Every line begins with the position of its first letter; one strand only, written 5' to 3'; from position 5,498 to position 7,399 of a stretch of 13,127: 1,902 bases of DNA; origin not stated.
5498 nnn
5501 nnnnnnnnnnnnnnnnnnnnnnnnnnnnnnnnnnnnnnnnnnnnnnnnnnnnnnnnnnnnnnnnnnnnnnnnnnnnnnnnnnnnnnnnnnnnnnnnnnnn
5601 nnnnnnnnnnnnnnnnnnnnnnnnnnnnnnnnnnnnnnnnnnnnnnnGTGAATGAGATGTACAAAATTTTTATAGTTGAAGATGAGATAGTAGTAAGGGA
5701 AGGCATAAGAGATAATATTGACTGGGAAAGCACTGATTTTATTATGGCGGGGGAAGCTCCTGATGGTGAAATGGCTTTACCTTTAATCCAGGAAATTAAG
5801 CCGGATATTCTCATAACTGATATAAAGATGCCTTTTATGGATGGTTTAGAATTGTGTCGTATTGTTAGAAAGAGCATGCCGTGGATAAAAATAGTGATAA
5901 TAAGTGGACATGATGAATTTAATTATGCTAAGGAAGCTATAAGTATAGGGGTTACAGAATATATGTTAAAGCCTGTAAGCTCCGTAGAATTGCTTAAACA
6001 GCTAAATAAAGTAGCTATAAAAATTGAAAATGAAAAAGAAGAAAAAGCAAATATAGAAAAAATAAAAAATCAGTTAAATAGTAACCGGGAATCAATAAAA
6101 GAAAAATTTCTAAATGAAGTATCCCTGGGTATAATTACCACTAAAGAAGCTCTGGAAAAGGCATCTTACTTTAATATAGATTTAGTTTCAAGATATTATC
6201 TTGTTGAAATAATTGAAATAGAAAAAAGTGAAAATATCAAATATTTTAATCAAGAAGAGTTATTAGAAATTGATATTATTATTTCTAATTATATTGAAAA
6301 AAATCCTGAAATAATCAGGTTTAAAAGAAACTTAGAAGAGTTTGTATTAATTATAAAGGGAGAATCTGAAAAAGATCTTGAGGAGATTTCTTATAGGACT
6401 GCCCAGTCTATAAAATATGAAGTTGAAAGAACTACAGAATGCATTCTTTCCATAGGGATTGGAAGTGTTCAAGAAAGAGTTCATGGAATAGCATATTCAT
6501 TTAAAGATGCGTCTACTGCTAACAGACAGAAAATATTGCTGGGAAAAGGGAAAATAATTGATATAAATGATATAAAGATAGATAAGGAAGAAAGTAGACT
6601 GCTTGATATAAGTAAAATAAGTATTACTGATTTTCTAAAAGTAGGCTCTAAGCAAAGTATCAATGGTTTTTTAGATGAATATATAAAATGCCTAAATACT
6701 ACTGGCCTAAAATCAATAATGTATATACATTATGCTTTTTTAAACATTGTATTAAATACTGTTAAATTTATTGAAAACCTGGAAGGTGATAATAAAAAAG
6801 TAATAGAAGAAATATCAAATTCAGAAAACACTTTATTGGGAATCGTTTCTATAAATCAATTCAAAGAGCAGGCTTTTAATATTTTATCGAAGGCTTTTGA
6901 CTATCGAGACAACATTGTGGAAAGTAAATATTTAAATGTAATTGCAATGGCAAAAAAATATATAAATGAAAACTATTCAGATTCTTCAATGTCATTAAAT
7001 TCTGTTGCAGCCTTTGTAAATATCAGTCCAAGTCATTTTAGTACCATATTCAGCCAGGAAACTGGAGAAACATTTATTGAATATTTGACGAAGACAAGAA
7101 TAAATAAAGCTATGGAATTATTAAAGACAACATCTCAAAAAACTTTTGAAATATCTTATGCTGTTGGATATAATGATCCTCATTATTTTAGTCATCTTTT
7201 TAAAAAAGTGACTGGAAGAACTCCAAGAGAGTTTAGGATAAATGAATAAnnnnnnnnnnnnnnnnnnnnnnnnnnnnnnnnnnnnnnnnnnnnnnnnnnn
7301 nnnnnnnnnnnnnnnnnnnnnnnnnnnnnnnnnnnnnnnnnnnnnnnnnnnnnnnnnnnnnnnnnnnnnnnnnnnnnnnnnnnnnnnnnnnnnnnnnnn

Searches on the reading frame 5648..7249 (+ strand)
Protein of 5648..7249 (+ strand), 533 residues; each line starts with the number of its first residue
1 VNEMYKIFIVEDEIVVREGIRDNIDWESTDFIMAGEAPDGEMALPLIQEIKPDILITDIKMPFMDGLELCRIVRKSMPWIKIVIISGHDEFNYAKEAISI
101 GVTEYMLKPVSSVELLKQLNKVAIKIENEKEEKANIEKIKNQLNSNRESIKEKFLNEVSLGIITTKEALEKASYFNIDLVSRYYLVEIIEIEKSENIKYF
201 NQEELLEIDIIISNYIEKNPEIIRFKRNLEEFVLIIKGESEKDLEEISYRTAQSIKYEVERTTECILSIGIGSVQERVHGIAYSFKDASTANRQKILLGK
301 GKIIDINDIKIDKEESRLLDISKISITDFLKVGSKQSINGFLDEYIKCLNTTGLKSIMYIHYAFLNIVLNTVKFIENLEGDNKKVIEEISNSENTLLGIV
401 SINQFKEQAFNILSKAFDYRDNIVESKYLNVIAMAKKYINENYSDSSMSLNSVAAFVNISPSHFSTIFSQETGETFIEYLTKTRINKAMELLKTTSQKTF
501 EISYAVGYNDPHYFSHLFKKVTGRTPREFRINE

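Call 4: search_protein_families(library=pfam, proteins=[window:5648-7249:+])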
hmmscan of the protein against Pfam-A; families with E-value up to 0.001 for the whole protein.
window:5648-7249:+ (533 aa): 4 families
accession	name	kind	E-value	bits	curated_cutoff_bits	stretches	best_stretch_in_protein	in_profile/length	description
PF00072.30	Response_reg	-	2.1e-24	86.2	30.2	1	7-119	1-110/111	Response regulator receiver domain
PF12833.13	HTH_18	-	8.2e-21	74.5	33.6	1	454-530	2-78/80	Helix-turn-helix domain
PF00165.29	HTH_AraC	-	6.5e-20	71.2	26.6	2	439-481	1-42/42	Bacterial regulatory helix-turn-helix proteins, AraC family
PF17853.6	GGDEF_2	-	1.6e-06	28.8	24.5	1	166-291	6-113/116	GGDEF-like domain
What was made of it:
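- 5648..7249 (+): YesN/AraC-type response regulator (REC + GGDEF_2-like linker + dual-HTH AraC domain). Presumed to bind the boxes. Call 4.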

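Call 10: find_homologous_proteins(query=window:5648-7246:+)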
Query window:5648-7246:+ (533 aa): 7871 proteins with E <= 0.001 among 8000 candidates; the best 120 are listed.
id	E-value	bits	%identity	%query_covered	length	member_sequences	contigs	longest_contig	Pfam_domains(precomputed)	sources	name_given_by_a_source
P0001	0.0e+0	1129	100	99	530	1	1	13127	PF12833.14,PF00165.30,PF00072.31,PF17853.7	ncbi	-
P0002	1.9e-195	668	58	99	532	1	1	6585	PF12833.14,PF00165.30,PF00072.31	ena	-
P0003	4.0e-195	667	59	99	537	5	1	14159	PF12833.14,PF00165.30,PF00072.31,PF17853.7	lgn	-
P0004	1.4e-194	666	59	99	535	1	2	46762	PF12833.14,PF00165.30,PF00072.31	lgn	-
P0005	5.5e-194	664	58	99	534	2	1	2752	PF12833.14,PF00165.30,PF00072.31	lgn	-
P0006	9.7e-193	660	59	99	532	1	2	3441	PF12833.14,PF00165.30,PF00072.31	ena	-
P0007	1.4e-192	659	56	99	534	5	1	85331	PF12833.14,PF00165.30,PF00072.31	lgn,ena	-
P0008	1.9e-191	655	57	99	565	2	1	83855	PF12833.14,PF00165.30,PF00072.31,PF17853.7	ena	-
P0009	8.4e-191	653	57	99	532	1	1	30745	PF12833.14,PF00165.30,PF00072.31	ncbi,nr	ncbi:MAG: response regulator [Clostridia bacterium]|nr:response regulator [Clostridia bacterium]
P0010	8.8e-189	646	56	99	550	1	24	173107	PF12833.14,PF00165.30,PF00072.31,PF17853.7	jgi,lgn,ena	-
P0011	1.4e-188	646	57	99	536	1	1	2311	PF12833.14,PF00165.30,PF00072.31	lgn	-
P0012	7.8e-188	643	57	99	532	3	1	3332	PF12833.14,PF00165.30,PF00072.31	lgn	-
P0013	1.8e-187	642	57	99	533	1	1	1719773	PF12833.14,PF00165.30,PF00072.31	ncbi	-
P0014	1.7e-186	639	56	99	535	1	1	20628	PF12833.14,PF00165.30,PF00072.31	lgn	-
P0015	2.0e-186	639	56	99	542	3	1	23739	PF12833.14,PF00165.30,PF00072.31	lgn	-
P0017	4.0e-185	634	55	99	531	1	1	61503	PF12833.14,PF00165.30,PF00072.31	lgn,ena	-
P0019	8.1e-183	627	55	99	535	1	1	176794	PF12833.14,PF00165.30,PF00072.31,PF17853.7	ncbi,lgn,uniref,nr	ncbi:two-component system response regulator YesN [Anaerobacterium chartisolvens]|uniref:Stage 0 spo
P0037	6.3e-171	588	52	99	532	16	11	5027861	PF12833.14,PF00165.30,PF00072.31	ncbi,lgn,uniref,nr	ncbi:two component transcriptional regulator, AraC family [Ruminiclostridium papyrosolvens DSM 2782]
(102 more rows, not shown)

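Call 13: find_related_loci(query=A1, collection=genome_contigs, flank=8000)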
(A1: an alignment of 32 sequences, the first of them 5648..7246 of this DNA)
Query A1 (533 aa) in genome_contigs; peptide patterns used: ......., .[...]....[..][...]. (x = any residue, [..] = any of these).
600 stretches matched a pattern (row limit reached: there are more); 537 encode a relative of the query (tblastn E <= 1e-3); the best 80 are kept; 80 distinct loci.
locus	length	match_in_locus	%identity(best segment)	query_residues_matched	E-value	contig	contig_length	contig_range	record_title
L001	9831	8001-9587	52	4-530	1e-174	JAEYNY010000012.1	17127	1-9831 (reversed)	MAG: Bacillota bacterium isolate OH_CBB_131 k127_823530, whole genome shotgun sequence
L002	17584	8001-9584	50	4-530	3e-173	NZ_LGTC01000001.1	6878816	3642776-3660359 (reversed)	Pseudobacteroides cellulosolvens ATCC 35603 = DSM 2933 ctg1, whole genome shotgun sequence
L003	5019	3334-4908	45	5-530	7e-160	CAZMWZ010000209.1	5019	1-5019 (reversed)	MAG TPA_asm: uncultured Spirochaetaceae bacterium isolate ERP119294_co4_432 genome assembly, contig: NODE_22555_length_5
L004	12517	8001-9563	43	4-531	9e-152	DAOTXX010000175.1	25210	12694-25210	MAG TPA_asm: Thermoflexales bacterium isolate H21_290 k133_363865, whole genome shotgun sequence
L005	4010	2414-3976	43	5-532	3e-155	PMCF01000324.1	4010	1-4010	MAG: Anaerolineae bacterium isolate fen_1063 73.20120700_E3M.207_contig_607266, whole genome shotgun sequence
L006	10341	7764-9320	43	5-530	3e-148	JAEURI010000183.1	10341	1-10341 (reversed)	MAG: Anaerolineales bacterium isolate new MAG-273 k141_4234184, whole genome shotgun sequence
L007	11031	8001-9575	45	1-531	2e-145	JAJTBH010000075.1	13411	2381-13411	MAG: Anaerolineae bacterium isolate MS_R1_8 NODE_996_length_13411_cov_3.972821, whole genome shotgun sequence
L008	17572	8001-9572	43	4-532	6e-145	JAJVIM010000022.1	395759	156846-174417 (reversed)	MAG: Anaerolineae bacterium isolate Bin_81R c_000000000083, whole genome shotgun sequence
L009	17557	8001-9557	42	5-530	1e-144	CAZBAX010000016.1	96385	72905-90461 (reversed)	MAG TPA_asm: uncultured Anaerolinea sp. isolate SRP287051_co2_135 genome assembly, contig: NODE_486_length_96385_cov_26.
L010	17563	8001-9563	42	5-532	1e-142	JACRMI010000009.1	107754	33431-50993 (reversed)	MAG: Chloroflexi bacterium isolate NC_groundwater_1903_Pr3_S2p5_53_18 SR2-18-S2p5_coassembly_scaffold_9038, whole genome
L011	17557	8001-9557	44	5-530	5e-142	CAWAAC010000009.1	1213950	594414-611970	MAG: uncultured Chloroflexia bacterium isolate MFD01689.bin.2.45 genome assembly, contig: contig_23805, whole genome sho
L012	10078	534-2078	42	5-532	3e-141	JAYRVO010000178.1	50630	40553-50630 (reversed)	MAG: Chloroflexota bacterium isolate NJ_NJASGE3bin.22 k141_1674309, whole genome shotgun sequence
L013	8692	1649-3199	41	4-530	2e-140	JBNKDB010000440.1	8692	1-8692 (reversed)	MAG: Anaerolineales bacterium isolate F1F2.bin.10.orig k141_1871633, whole genome shotgun sequence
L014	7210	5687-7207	43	5-518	4e-139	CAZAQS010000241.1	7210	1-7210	MAG TPA_asm: uncultured Anaerolineaceae bacterium isolate SRP217488_co1_79 genome assembly, contig: NODE_9985_length_721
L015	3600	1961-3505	41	5-530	5e-143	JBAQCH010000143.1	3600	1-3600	MAG: Anaerolineae bacterium isolate MFD10570_ilm_asm_bin10 k127_161735, whole genome shotgun sequence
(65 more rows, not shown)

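Call 14: find_encoding_contigs(protein=P0003, flank=7000, max_places=1)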
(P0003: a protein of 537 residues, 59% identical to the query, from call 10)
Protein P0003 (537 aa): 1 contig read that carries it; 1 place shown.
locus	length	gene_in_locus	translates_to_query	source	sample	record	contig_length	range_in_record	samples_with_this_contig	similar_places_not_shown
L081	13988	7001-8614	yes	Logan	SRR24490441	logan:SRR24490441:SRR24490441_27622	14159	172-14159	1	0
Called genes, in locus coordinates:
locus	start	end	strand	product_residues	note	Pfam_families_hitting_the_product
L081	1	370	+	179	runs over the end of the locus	?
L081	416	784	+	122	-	PF26247:DUF8058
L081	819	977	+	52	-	-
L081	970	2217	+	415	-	PF00106:adh_short, PF08659:KR, PF13561:adh_short_C2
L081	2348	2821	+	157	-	-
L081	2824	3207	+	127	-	PF04205:FMN_bind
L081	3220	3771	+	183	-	PF03358:FMN_red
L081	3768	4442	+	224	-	PF03358:FMN_red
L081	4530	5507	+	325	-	PF00532:Peripla_BP_1, PF13407:Peripla_BP_4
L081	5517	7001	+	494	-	PF00672:HAMP, PF06580:His_kinase, PF02518:HATPase_c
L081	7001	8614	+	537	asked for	PF00072:Response_reg, PF17853:GGDEF_2 (faint), PF00165:HTH_AraC (weak), PF12833:HTH_18, PF00165:HTH_AraC (weak)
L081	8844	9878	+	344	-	PF13407:Peripla_BP_4, PF00532:Peripla_BP_1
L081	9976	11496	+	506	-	PF00005:ABC_tran, PF13304:AAA_21 (faint), PF00005:ABC_tran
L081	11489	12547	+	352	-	PF02653:BPD_transp_2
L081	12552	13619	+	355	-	PF02653:BPD_transp_2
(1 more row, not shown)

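Call 15: find_encoding_contigs(protein=P0004, flank=7000, max_places=1)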
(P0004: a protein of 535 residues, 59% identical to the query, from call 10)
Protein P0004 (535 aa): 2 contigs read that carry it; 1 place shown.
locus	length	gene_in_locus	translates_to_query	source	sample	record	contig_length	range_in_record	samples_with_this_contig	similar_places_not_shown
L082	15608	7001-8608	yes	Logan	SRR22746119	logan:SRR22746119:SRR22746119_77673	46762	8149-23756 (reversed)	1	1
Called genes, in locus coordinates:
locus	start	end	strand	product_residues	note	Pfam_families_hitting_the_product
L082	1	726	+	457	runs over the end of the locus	PF01547:SBP_bac_1, PF13416:SBP_bac_8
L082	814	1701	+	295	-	PF00528:BPD_transp_1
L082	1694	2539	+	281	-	PF00528:BPD_transp_1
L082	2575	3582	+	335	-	PF16912:Glu_dehyd_C (weak), PF00107:ADH_zinc_N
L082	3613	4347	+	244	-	PF01261:AP_endonuc_2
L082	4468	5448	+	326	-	PF13377:Peripla_BP_3 (faint), PF13407:Peripla_BP_4, PF00532:Peripla_BP_1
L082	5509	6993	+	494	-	PF00672:HAMP, PF06580:His_kinase, PF02518:HATPase_c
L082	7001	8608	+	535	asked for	PF00072:Response_reg, PF00165:HTH_AraC (weak), PF12833:HTH_18, PF00165:HTH_AraC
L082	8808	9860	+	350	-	PF00532:Peripla_BP_1, PF13407:Peripla_BP_4, PF13377:Peripla_BP_3 (weak)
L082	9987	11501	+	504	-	PF00005:ABC_tran, PF13304:AAA_21 (faint), PF00005:ABC_tran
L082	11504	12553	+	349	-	PF02653:BPD_transp_2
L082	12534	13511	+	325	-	PF02653:BPD_transp_2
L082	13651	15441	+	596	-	PF02743:dCache_1, PF00672:HAMP, PF06580:His_kinase, PF02518:HATPase_c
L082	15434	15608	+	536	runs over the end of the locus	PF00072:Response_reg, PF00165:HTH_AraC (weak), PF12833:HTH_18, PF00165:HTH_AraC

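Call 16: find_encoding_contigs(protein=P0007, flank=7000, max_places=1)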
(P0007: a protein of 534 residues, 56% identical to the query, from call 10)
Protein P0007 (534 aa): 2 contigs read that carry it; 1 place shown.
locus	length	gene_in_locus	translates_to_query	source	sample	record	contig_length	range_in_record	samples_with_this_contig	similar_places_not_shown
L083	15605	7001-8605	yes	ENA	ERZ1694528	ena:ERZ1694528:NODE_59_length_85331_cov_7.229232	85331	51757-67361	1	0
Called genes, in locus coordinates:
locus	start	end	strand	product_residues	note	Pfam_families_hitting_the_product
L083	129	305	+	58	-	-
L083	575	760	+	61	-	PF18495:VbhA (weak)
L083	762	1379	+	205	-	PF02661:Fic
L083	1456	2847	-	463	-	PF13638:PIN_4, PF02562:PhoH, PF13604:AAA_30 (weak), PF13245:AAA_19 (faint)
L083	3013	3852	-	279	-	PF02811:PHP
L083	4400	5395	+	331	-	PF02310:B12-binding (faint), PF00532:Peripla_BP_1, PF13407:Peripla_BP_4, PF13377:Peripla_BP_3 (faint)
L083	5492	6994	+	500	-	PF00672:HAMP, PF06580:His_kinase, PF02518:HATPase_c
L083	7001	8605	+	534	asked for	PF00072:Response_reg, PF00165:HTH_AraC (weak), PF12833:HTH_18, PF00165:HTH_AraC (weak)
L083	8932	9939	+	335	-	PF00532:Peripla_BP_1, PF13407:Peripla_BP_4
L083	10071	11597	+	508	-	PF00005:ABC_tran, PF13304:AAA_21 (faint), PF00005:ABC_tran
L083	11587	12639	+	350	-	PF02653:BPD_transp_2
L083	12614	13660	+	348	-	PF02653:BPD_transp_2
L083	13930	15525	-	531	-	PF07833:Cu_amine_oxidN1, PF20434:BD-FAE (faint), PF12146:Hydrolase_4 (weak), PF12697:Abhydrolase_6 (weak), PF00326:Peptidase_S9 (faint)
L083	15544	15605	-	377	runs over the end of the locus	PF07853:DUF1648, PF19124:DUF5808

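Call 17: find_encoding_contigs(protein=P0008, flank=7000, max_places=1)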
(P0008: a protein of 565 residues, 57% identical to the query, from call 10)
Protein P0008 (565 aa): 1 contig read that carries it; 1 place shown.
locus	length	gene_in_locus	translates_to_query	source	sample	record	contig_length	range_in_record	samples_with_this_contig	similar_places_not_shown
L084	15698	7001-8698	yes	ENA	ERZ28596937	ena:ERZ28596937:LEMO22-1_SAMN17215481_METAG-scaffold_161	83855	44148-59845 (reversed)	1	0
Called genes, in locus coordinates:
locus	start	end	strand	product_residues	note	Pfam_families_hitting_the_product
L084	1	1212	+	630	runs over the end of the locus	PF01566:Nramp, PF00582:Usp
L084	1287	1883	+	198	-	PF00072:Response_reg, PF13181:TPR_8 (faint), PF13428:TPR_14 (faint), PF07719:TPR_2 (faint), PF13414:TPR_11 (weak), PF13432:TPR_16 (weak), PF14559:TPR_19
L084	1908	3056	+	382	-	PF13426:PAS_9 (faint), PF02518:HATPase_c, PF14501:HATPase_c_5 (weak)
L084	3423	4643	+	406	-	PF00563:EAL, PF08668:HDOD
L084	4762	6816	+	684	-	PF02743:dCache_1, PF00015:MCPsignal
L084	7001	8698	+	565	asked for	PF00072:Response_reg, PF17853:GGDEF_2 (weak), PF00165:HTH_AraC (weak), PF12833:HTH_18, PF00165:HTH_AraC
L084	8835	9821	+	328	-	PF00532:Peripla_BP_1, PF13407:Peripla_BP_4, PF13377:Peripla_BP_3 (faint)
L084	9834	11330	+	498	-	PF06580:His_kinase, PF02518:HATPase_c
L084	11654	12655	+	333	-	PF13407:Peripla_BP_4, PF00532:Peripla_BP_1, PF13377:Peripla_BP_3 (weak)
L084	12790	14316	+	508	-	PF00005:ABC_tran, PF13304:AAA_21 (faint), PF00005:ABC_tran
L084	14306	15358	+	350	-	PF02653:BPD_transp_2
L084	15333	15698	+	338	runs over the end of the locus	PF02653:BPD_transp_2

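Call 18: find_encoding_contigs(protein=P0009, flank=7000, max_places=1)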
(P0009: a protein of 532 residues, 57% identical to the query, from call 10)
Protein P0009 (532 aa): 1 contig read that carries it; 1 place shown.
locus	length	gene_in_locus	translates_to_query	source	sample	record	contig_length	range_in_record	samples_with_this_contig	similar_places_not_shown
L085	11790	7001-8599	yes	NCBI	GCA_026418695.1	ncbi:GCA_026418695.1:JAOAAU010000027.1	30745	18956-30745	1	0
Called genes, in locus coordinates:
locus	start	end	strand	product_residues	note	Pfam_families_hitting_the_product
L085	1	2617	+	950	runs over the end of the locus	PF02687:FtsX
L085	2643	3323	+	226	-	PF02463:SMC_N (faint), PF00005:ABC_tran, PF13304:AAA_21 (faint)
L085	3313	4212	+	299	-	PF00005:ABC_tran, PF02463:SMC_N (weak), PF13304:AAA_21 (faint)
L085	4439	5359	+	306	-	PF13407:Peripla_BP_4, PF00532:Peripla_BP_1, PF13377:Peripla_BP_3 (weak)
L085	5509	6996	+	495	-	PF00672:HAMP, PF06580:His_kinase, PF02518:HATPase_c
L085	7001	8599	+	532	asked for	PF00072:Response_reg, PF12833:HTH_18, PF00165:HTH_AraC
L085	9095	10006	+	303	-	PF13407:Peripla_BP_4, PF00532:Peripla_BP_1, PF13377:Peripla_BP_3 (weak)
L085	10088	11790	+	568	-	PF00672:HAMP, PF00015:MCPsignal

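Call 19: find_encoding_contigs(protein=P0010, flank=7000, max_places=1)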
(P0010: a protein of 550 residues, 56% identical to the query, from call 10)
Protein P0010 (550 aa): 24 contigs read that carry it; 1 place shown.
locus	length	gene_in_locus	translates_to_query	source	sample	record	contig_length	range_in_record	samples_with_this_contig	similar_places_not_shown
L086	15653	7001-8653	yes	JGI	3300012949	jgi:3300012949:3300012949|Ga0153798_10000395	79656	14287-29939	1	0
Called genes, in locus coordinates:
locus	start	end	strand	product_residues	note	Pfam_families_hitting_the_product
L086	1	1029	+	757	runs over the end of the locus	PF00356:LacI, PF00532:Peripla_BP_1, PF13407:Peripla_BP_4, PF13377:Peripla_BP_3, PF01547:SBP_bac_1, PF13416:SBP_bac_8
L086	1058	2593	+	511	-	PF00370:FGGY_N, PF02782:FGGY_C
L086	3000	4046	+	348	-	PF08240:ADH_N, PF00107:ADH_zinc_N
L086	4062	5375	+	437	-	PF08013:GatZ_KbaZ-like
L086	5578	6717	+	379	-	PF01408:GFO_IDH_MocA, PF03447:NAD_binding_3 (weak), PF22685:Gal80p_C-like, PF22725:GFO_IDH_MocA_C3, PF02894:GFO_IDH_MocA_C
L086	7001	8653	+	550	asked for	PF00072:Response_reg, PF17853:GGDEF_2 (weak), PF00165:HTH_AraC (weak), PF12833:HTH_18, PF00165:HTH_AraC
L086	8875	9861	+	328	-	PF13407:Peripla_BP_4, PF00532:Peripla_BP_1, PF13377:Peripla_BP_3 (weak)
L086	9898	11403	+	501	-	PF00672:HAMP, PF06580:His_kinase, PF02518:HATPase_c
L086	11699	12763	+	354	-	PF00532:Peripla_BP_1, PF13407:Peripla_BP_4, PF13377:Peripla_BP_3 (weak)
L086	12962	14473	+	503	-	PF00005:ABC_tran, PF13304:AAA_21 (faint), PF00005:ABC_tran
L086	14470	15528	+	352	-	PF02653:BPD_transp_2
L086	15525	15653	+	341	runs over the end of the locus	PF02653:BPD_transp_2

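Call 20: find_encoding_contigs(protein=P0013, flank=7000, max_places=1)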
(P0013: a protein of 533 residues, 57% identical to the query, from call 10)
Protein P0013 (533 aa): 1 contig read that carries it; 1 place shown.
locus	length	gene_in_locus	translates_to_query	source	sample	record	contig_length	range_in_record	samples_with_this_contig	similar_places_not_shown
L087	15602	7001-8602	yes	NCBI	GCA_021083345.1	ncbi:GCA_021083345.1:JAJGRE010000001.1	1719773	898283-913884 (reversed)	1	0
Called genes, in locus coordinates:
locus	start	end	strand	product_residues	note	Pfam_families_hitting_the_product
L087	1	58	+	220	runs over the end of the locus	PF01177:Asp_Glu_race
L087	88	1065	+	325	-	PF00389:2-Hacid_dh, PF02826:2-Hacid_dh_C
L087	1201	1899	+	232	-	PF00392:GntR, PF07729:FCD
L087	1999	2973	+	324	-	PF03547:Mem_trans (faint)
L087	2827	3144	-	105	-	-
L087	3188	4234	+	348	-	PF08240:ADH_N, PF16912:Glu_dehyd_C, PF00107:ADH_zinc_N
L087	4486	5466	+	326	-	PF00532:Peripla_BP_1, PF13407:Peripla_BP_4, PF13377:Peripla_BP_3 (faint)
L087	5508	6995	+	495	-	PF00672:HAMP, PF06580:His_kinase, PF02518:HATPase_c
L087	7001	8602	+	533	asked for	PF00072:Response_reg, PF12833:HTH_18, PF00165:HTH_AraC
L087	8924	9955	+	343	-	PF00532:Peripla_BP_1, PF13407:Peripla_BP_4, PF13377:Peripla_BP_3 (weak)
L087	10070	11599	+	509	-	PF00005:ABC_tran, PF02463:SMC_N (faint), PF13304:AAA_21 (faint), PF00005:ABC_tran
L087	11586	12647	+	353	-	PF02653:BPD_transp_2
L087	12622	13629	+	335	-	PF02653:BPD_transp_2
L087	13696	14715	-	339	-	PF00356:LacI, PF00532:Peripla_BP_1, PF13407:Peripla_BP_4, PF13377:Peripla_BP_3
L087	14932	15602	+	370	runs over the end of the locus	PF13407:Peripla_BP_4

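Call 21: find_encoding_contigs(protein=P0019, flank=7000, max_places=1)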
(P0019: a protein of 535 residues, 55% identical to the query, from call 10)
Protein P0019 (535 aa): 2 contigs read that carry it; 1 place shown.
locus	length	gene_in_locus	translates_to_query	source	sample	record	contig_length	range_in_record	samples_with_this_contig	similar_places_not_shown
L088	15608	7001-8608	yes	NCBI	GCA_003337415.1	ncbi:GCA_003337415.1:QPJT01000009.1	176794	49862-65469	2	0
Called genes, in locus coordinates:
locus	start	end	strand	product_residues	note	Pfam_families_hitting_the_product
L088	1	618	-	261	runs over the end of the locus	PF01048:PNP_UDP_1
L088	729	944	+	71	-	-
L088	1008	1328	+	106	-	PF18910:DUF5665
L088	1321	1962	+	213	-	PF01258:zf-dskA_traR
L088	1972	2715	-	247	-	PF13566:DUF4130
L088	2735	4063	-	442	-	PF04055:Radical_SAM (weak)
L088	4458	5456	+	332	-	PF00532:Peripla_BP_1, PF13407:Peripla_BP_4, PF13377:Peripla_BP_3 (weak)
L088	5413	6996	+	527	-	PF00672:HAMP, PF06580:His_kinase, PF02518:HATPase_c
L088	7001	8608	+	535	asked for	PF00072:Response_reg, PF17853:GGDEF_2 (weak), PF00165:HTH_AraC (weak), PF12833:HTH_18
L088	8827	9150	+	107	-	-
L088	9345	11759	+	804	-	PF07517:SecA_DEAD, PF01043:SecA_PP_bind, PF21090:P-loop_SecA, PF07516:SecA_SW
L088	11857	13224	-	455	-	PF00285:Citrate_synt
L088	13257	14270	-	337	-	PF03706:LPG_synthase_TM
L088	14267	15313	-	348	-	PF13439:Glyco_transf_4 (weak), PF00534:Glycos_transf_1, PF13692:Glyco_trans_1_4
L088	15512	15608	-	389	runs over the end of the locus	PF13439:Glyco_transf_4, PF13477:Glyco_trans_4_2 (faint), PF13579:Glyco_trans_4_4, PF00534:Glycos_transf_1, PF13692:Glyco_trans_1_4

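Call 22: find_encoding_contigs(protein=P0037, flank=7000, max_places=2)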
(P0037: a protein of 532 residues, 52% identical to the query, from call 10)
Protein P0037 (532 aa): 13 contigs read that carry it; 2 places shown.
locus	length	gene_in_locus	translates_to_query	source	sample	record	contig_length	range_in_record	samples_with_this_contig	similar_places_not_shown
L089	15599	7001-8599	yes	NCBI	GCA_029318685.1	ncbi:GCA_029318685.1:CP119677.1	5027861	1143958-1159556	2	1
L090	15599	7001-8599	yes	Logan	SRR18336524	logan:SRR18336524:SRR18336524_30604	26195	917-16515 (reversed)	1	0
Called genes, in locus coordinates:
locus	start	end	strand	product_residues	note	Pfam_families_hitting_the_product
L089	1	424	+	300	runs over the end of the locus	PF01022:HTH_5, PF12840:HTH_20 (weak), PF13412:HTH_24 (weak), PF01047:MarR (weak), PF08279:HTH_11 (weak)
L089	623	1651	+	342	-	PF13407:Peripla_BP_4, PF00532:Peripla_BP_1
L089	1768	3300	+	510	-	PF00005:ABC_tran, PF13304:AAA_21 (faint), PF00005:ABC_tran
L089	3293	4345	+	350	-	PF02653:BPD_transp_2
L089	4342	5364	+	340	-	PF02653:BPD_transp_2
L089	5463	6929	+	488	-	PF00672:HAMP, PF06580:His_kinase, PF02518:HATPase_c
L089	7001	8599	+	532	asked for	PF00072:Response_reg, PF12833:HTH_18, PF00165:HTH_AraC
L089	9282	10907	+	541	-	PF00331:Glyco_hydro_10, PF03422:CBM_6, PF18099:CBM_35_2 (weak), PF00404:Dockerin_1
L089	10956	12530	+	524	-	PF04616:Glyco_hydro_43, PF03422:CBM_6, PF18099:CBM_35_2, PF00404:Dockerin_1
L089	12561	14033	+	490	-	PF00756:Esterase, PF03422:CBM_6, PF18099:CBM_35_2, PF00404:Dockerin_1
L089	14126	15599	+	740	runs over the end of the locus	PF04616:Glyco_hydro_43, PF17851:GH43_C2, PF03422:CBM_6, PF18099:CBM_35_2 (weak), PF00404:Dockerin_1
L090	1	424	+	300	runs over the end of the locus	PF01022:HTH_5, PF12840:HTH_20 (weak), PF13412:HTH_24 (weak), PF01047:MarR (weak), PF08279:HTH_11 (weak)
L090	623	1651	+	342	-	PF13407:Peripla_BP_4, PF00532:Peripla_BP_1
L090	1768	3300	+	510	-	PF00005:ABC_tran, PF13304:AAA_21 (faint), PF00005:ABC_tran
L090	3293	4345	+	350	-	PF02653:BPD_transp_2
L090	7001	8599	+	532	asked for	PF00072:Response_reg, PF12833:HTH_18, PF00165:HTH_AraC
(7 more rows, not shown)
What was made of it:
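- Closest known: XydS/XydR of Ruminiclostridium cellulolyticum. Same: The regulator is in the same clade: the R. papyrosolvens counterpart P0037 is 52% identical over its full length (calls 10, 22).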
